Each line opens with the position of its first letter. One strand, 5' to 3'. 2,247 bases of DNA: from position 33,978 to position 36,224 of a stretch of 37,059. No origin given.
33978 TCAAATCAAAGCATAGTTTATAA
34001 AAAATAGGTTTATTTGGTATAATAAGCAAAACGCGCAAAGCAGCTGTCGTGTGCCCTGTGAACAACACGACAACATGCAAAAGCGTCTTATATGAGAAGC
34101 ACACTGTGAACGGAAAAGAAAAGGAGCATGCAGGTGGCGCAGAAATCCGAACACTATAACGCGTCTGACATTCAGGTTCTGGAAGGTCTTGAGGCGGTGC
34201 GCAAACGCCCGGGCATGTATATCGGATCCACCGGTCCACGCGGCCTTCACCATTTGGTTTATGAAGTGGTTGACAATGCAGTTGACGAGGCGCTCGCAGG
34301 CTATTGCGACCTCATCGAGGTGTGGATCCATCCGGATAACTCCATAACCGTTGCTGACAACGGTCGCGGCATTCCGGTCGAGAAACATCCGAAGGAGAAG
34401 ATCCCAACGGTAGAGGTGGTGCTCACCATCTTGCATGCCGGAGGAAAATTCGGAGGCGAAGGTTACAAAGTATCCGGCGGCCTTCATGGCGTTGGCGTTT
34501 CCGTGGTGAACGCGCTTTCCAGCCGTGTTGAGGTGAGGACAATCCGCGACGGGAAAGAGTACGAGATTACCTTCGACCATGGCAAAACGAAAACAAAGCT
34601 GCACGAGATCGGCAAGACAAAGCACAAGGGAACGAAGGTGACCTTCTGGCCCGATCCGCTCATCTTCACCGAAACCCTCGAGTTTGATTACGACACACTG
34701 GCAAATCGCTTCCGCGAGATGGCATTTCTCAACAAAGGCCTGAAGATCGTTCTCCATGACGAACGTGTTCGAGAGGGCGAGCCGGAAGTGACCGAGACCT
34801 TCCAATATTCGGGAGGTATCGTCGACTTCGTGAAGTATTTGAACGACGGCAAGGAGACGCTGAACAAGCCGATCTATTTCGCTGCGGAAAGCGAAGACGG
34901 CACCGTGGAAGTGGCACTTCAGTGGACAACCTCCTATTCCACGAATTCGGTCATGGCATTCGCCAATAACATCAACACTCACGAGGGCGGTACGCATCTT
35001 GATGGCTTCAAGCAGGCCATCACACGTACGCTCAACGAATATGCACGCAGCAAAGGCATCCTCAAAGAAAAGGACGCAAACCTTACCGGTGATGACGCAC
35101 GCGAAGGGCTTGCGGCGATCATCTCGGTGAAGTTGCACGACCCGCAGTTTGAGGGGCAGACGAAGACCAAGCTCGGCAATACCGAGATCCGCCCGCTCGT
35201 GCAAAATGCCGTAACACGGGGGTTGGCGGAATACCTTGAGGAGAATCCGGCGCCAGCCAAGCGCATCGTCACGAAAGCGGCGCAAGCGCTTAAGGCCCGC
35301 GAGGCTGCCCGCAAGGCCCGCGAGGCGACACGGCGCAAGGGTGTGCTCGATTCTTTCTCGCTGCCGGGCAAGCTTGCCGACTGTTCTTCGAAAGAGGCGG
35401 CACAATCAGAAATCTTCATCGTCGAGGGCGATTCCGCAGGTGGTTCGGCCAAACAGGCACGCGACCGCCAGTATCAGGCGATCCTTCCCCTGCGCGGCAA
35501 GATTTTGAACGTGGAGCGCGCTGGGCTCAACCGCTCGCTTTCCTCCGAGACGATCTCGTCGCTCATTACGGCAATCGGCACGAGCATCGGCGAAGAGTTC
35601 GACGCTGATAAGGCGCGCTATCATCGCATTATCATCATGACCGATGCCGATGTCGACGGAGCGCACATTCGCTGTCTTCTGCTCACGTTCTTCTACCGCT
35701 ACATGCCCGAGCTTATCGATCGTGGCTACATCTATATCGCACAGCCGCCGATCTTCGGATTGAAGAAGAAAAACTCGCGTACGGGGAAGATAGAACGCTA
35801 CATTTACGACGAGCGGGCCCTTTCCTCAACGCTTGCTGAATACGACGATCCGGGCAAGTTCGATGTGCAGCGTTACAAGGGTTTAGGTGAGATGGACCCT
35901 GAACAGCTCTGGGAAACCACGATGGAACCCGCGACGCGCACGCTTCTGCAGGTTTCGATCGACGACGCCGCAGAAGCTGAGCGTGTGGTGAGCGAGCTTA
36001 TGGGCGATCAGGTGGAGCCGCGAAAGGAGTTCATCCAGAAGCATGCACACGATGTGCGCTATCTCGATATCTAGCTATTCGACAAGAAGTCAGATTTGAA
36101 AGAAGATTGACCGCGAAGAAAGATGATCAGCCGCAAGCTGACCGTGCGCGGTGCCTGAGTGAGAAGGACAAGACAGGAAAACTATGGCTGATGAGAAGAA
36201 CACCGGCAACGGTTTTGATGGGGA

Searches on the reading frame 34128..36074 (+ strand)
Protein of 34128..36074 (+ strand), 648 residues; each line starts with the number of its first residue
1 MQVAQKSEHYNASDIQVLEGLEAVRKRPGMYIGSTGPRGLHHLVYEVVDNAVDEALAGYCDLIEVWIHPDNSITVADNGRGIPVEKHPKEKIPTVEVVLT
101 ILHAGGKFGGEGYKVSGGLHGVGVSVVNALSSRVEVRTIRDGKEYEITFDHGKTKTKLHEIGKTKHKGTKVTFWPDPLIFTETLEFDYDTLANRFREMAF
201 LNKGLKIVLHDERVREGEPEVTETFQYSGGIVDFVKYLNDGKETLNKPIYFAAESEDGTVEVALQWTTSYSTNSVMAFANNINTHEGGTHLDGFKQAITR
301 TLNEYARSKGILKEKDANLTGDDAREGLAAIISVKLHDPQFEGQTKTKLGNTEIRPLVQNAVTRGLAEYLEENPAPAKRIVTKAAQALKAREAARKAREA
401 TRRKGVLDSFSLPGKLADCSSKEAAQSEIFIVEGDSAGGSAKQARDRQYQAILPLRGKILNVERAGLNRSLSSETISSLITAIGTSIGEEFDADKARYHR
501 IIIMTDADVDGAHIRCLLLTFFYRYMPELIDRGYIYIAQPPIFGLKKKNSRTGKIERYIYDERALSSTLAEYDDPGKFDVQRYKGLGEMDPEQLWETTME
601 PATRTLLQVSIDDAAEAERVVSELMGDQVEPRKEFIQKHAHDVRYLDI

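Call 5: search_protein_families(library=pfam, proteins=[window:34128-36074:+])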
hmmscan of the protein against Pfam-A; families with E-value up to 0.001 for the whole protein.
window:34128-36074:+ (648 aa): 4 families
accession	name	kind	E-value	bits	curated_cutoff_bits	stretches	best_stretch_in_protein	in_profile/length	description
PF00204.31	DNA_gyraseB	-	4.8e-62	208.9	27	1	230-399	1-172/173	DNA gyrase B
PF00986.26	DNA_gyraseB_C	-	4e-31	107.4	29.8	1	577-637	3-63/63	DNA gyrase B subunit, carboxyl terminus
PF01751.28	Toprim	-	2e-19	70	23.1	1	428-539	1-95/96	Toprim domain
PF02518.31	HATPase_c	-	6.6e-17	62.4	26.4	1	37-176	3-108/111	Histidine kinase-, DNA gyrase B-, and HSP90-like ATPase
